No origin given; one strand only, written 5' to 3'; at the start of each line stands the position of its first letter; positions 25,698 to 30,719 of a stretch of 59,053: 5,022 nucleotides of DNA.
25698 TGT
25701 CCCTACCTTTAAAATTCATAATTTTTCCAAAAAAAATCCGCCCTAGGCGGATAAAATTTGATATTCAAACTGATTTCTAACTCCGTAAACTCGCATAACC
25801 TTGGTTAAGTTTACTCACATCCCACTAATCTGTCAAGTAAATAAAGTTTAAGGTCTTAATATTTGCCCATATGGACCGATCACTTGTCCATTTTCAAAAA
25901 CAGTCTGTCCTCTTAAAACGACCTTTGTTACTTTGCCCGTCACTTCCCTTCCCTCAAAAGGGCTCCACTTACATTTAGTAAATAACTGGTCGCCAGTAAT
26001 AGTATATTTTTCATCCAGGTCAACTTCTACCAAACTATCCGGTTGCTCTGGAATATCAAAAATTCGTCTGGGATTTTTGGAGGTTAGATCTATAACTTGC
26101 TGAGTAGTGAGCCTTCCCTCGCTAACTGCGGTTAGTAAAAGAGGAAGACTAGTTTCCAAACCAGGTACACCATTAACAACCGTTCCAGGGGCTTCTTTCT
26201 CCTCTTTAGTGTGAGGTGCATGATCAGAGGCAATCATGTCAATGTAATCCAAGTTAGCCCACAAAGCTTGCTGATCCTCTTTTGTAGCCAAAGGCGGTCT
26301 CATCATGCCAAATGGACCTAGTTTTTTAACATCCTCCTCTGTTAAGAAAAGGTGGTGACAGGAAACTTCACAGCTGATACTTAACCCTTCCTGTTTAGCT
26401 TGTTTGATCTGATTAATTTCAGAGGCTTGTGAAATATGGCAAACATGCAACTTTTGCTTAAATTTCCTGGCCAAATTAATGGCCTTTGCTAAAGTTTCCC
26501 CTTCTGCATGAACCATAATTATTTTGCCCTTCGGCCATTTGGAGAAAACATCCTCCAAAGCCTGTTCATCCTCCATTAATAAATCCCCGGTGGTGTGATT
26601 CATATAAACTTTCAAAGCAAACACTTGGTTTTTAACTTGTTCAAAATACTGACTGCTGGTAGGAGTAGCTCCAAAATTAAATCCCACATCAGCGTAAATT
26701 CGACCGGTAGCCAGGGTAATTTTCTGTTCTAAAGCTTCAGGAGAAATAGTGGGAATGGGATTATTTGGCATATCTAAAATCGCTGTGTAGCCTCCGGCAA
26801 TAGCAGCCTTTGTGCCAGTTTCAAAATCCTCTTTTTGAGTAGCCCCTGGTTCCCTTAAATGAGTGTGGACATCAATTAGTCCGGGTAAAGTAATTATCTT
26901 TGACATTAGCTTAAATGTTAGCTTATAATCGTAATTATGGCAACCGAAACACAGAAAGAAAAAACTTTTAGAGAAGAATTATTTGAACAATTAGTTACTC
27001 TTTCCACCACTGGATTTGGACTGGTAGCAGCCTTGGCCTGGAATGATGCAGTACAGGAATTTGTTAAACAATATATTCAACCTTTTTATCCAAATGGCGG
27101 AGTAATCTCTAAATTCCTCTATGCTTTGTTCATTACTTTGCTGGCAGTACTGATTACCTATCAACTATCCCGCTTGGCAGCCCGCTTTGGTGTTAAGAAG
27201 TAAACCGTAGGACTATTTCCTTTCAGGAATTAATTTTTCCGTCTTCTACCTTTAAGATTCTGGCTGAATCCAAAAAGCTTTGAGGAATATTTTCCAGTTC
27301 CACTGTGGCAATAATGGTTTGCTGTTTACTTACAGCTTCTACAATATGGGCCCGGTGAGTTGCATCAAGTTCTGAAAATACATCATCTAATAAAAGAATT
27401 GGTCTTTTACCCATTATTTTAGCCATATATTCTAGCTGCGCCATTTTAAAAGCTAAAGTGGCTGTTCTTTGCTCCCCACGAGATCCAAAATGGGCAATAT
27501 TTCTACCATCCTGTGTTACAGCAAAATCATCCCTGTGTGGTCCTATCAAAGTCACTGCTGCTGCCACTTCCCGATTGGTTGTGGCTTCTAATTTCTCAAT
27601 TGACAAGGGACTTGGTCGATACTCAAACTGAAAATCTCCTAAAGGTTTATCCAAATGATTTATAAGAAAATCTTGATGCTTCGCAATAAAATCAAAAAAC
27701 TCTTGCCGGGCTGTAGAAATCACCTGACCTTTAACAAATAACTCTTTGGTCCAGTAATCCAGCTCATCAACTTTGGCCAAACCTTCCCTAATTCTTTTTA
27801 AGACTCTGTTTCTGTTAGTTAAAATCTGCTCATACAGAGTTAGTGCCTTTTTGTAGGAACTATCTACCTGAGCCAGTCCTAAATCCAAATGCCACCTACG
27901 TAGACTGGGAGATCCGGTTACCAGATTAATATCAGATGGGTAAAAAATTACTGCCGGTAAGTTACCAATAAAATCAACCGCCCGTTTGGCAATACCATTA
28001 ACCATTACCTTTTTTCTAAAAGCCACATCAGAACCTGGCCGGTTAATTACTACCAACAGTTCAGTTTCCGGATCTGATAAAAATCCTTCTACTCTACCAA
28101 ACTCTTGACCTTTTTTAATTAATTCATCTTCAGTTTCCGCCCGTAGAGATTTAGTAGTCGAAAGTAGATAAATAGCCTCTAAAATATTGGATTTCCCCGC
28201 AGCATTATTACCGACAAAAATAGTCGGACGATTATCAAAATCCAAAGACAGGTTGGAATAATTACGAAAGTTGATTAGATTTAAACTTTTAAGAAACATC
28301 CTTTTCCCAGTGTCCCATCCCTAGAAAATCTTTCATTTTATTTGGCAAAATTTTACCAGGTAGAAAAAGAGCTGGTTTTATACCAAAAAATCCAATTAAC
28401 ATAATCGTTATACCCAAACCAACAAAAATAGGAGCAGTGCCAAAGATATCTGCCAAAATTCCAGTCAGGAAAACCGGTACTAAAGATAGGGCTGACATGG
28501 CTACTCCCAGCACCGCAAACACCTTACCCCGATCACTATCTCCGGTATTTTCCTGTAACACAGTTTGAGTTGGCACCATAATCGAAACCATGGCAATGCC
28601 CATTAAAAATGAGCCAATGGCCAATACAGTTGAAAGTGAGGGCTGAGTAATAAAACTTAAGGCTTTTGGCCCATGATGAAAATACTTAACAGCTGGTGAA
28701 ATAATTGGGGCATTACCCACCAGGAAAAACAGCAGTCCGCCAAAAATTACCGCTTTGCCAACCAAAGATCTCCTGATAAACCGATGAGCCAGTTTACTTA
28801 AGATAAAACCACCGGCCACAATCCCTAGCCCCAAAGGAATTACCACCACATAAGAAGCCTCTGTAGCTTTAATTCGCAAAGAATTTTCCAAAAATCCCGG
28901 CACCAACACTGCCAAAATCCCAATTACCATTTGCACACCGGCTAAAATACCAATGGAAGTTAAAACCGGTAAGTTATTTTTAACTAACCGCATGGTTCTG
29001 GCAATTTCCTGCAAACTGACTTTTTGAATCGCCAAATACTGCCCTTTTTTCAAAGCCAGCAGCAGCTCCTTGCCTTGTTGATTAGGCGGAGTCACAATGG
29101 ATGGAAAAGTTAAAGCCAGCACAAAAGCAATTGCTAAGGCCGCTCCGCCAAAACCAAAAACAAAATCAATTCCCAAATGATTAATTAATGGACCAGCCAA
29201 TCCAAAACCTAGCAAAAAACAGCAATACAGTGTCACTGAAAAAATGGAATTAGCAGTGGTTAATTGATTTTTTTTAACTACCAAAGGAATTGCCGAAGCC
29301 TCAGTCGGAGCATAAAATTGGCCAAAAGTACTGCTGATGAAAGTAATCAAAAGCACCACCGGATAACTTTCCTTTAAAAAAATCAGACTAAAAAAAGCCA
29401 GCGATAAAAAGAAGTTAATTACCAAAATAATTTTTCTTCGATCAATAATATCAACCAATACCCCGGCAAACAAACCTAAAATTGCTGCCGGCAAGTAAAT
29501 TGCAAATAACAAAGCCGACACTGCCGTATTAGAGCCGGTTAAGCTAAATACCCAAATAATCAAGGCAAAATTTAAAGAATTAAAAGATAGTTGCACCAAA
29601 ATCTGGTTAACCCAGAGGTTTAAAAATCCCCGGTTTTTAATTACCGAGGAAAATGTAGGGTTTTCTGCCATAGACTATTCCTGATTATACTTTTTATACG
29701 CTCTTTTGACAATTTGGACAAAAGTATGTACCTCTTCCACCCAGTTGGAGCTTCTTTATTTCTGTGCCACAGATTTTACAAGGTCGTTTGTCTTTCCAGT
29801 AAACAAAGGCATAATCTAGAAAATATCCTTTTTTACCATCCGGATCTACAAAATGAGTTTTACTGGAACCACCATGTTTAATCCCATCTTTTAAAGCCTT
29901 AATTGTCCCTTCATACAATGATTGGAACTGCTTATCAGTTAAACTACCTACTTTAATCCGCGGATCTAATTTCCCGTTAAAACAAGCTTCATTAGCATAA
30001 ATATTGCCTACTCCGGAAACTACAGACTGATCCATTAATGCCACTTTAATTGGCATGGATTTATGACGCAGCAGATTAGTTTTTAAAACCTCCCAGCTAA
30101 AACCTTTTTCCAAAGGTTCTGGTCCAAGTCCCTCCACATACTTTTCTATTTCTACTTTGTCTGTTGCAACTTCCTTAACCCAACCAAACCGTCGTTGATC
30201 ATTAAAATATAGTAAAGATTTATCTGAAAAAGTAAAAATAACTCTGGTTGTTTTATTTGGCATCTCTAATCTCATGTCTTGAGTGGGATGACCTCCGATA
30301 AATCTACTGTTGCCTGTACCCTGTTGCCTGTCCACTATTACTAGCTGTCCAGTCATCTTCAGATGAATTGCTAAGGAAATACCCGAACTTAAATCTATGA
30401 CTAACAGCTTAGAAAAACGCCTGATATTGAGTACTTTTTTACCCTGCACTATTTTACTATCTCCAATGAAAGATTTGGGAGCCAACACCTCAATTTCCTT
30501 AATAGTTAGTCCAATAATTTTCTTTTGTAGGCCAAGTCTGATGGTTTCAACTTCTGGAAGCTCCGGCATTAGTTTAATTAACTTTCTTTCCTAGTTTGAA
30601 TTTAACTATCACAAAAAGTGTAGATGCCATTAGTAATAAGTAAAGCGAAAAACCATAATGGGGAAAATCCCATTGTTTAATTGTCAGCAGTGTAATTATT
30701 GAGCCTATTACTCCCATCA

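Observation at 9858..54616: The same GC-rich heptanucleotide tract (CCTGTTG)n is embedded in-frame in at least eight unrelated, mostly essential genes with a constant DNA polarity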

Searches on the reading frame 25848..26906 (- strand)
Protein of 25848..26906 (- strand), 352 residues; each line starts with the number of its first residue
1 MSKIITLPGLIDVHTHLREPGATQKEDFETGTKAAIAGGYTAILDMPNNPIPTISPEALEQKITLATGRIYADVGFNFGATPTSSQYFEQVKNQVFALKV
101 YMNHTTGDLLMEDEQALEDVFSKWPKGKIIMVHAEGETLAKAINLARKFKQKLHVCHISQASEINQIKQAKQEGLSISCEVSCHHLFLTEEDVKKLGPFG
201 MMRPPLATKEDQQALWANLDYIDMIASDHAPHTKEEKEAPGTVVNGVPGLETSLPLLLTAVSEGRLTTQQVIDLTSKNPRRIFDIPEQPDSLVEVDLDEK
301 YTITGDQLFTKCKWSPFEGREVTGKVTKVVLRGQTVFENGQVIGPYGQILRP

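Call 47: search_protein_families(library=pfam, proteins=[window:25848-26906:-], max_evalue=0.0001)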
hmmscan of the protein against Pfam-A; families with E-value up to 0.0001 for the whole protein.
window:25848-26906:- (352 aa): 1 family
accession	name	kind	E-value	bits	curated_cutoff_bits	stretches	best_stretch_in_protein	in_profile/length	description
PF01979.26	Amidohydro_1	-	1.5e-12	47.8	25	1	6-288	2-303/345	Amidohydrolase family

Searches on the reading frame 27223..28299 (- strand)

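Call 47: search_protein_families(library=pfam, proteins=[window:27223-28299:-], max_evalue=0.0001)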
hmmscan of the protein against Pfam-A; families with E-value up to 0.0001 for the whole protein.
window:27223-28299:- (358 aa): 6 families
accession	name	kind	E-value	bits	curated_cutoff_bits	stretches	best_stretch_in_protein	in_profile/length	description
PF02463.25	SMC_N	-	2.1e-21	76.8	40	1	2-337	1-201/220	RecF/RecN/SMC N terminal domain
PF13175.12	AAA_15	-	5.1e-15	56.4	32.1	1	1-51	1-54/374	AAA ATPase domain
PF13476.12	AAA_23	-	1e-09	39.8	27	1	5-63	1-56/201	AAA domain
PF13304.12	AAA_21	-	4.4e-07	30.7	27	1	26-53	2-26/304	AAA domain, putative AbiEii toxin, Type IV TA system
PF11398.14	DUF2813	-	1.6e-05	24.9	21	1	1-50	1-50/372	Protein of unknown function (DUF2813)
PF13555.12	AAA_29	-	1.8e-05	24.8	27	1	3-46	1-45/61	P-loop containing region of AAA domain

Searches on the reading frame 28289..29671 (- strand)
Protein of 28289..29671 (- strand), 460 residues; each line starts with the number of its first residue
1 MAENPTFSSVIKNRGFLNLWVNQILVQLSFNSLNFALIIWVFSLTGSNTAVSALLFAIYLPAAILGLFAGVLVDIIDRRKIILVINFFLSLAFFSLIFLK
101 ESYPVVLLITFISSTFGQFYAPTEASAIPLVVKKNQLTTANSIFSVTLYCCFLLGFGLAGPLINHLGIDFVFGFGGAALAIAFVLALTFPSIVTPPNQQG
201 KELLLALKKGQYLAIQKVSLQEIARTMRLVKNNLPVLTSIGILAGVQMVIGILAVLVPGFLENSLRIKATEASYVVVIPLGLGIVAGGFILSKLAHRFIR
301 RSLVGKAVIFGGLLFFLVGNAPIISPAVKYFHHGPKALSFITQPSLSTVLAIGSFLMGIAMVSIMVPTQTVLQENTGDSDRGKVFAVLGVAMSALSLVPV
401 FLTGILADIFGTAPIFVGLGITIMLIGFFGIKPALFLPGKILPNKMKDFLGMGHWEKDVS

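Call 47: search_protein_families(library=pfam, proteins=[window:28289-29671:-], max_evalue=0.0001)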
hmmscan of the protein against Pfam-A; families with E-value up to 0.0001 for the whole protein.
window:28289-29671:- (460 aa): 2 families
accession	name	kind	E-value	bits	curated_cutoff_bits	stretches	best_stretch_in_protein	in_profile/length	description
PF07690.21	MFS_1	-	6.3e-30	104.7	33.4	2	19-319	1-291/347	Major Facilitator Superfamily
PF05977.19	MFS_3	-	1.1e-10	41.1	27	1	12-310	8-293/524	Transmembrane secretion effector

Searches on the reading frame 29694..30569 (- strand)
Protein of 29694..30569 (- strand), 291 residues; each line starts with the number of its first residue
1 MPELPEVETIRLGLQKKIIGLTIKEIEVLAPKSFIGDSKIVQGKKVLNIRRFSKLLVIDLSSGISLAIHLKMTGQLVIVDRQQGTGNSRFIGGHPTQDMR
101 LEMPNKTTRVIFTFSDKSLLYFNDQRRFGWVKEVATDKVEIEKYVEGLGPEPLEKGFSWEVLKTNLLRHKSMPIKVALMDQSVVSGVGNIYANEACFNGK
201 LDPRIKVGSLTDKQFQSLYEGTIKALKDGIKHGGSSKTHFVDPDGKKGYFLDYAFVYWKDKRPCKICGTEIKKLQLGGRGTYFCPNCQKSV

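Call 6: search_protein_families(library=pfam, proteins=[window:29694-30569:-])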
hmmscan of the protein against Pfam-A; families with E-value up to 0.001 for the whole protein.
window:29694-30569:- (291 aa): 3 families
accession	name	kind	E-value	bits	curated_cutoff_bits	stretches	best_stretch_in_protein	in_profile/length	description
PF01149.29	Fapy_DNA_glyco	-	4.8e-26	92.1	25.5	1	1-130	1-116/117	Formamidopyrimidine-DNA glycosylase N-terminal domain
PF06831.19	H2TH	-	2.9e-21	75.7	34.7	1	148-238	1-90/93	Formamidopyrimidine-DNA glycosylase H2TH domain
PF06827.20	zf-FPG_IleRS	-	4.5e-10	39.6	21.3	1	263-289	3-29/30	Zinc finger found in FPG and IleRS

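Call 43: search_solved_structures(query=window:29694-30569:-, show_alignments=2, max_evalue=1e-20)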
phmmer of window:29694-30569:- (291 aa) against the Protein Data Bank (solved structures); distinct sequences matched with E-value up to 1e-20: 30.
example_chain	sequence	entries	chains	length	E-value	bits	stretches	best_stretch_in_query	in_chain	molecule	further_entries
6tc6_A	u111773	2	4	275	4.3e-45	157.4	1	1-289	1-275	Formamidopyrimidine-DNA glycosylase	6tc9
1l1t_A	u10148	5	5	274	1e-42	149.6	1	1-289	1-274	MutM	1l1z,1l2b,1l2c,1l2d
1r2y_A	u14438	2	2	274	2.7e-42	148.2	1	1-289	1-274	MutM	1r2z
1ee8_A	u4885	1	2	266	4.5e-42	147.5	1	101-288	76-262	MUTM (FPG) PROTEIN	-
2f5n_A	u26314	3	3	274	1.4e-41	145.9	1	1-289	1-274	formamidopyrimidine-DNA glycosidase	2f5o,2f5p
2f5q_A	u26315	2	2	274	3.5e-41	144.6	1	1-289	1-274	formamidopyrimidine-DNA glycosidase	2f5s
3gp1_A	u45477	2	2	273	5.3e-41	144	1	2-289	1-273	DNA glycosylase | Formamidopyrimidine-DNA glycosylase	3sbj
3sar_A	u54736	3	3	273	7.3e-41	143.5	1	104-289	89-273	Formamidopyrimidine-DNA glycosylase | DNA GLYCOSYLASE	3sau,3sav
3gpp_A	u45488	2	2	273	7.5e-41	143.5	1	2-289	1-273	DNA glycosylase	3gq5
3u6c_A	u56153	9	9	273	1.3e-40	142.7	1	2-289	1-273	Formamidopyrimidine-DNA glycosylase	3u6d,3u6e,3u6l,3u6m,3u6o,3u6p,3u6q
3gpy_A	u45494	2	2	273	1.8e-40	142.2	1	2-289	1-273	DNA glycosylase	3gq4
3jr4_A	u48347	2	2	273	2.5e-40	141.8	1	2-289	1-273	DNA glycosylase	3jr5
4g4n_A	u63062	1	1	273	2.8e-40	141.6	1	2-289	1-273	Formamidopyrimidine-DNA glycosylase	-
3sas_A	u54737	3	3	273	5e-40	140.8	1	104-289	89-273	DNA GLYCOSYLASE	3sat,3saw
4g4o_A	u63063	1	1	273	7e-40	140.3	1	2-289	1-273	Formamidopyrimidine-DNA glycosylase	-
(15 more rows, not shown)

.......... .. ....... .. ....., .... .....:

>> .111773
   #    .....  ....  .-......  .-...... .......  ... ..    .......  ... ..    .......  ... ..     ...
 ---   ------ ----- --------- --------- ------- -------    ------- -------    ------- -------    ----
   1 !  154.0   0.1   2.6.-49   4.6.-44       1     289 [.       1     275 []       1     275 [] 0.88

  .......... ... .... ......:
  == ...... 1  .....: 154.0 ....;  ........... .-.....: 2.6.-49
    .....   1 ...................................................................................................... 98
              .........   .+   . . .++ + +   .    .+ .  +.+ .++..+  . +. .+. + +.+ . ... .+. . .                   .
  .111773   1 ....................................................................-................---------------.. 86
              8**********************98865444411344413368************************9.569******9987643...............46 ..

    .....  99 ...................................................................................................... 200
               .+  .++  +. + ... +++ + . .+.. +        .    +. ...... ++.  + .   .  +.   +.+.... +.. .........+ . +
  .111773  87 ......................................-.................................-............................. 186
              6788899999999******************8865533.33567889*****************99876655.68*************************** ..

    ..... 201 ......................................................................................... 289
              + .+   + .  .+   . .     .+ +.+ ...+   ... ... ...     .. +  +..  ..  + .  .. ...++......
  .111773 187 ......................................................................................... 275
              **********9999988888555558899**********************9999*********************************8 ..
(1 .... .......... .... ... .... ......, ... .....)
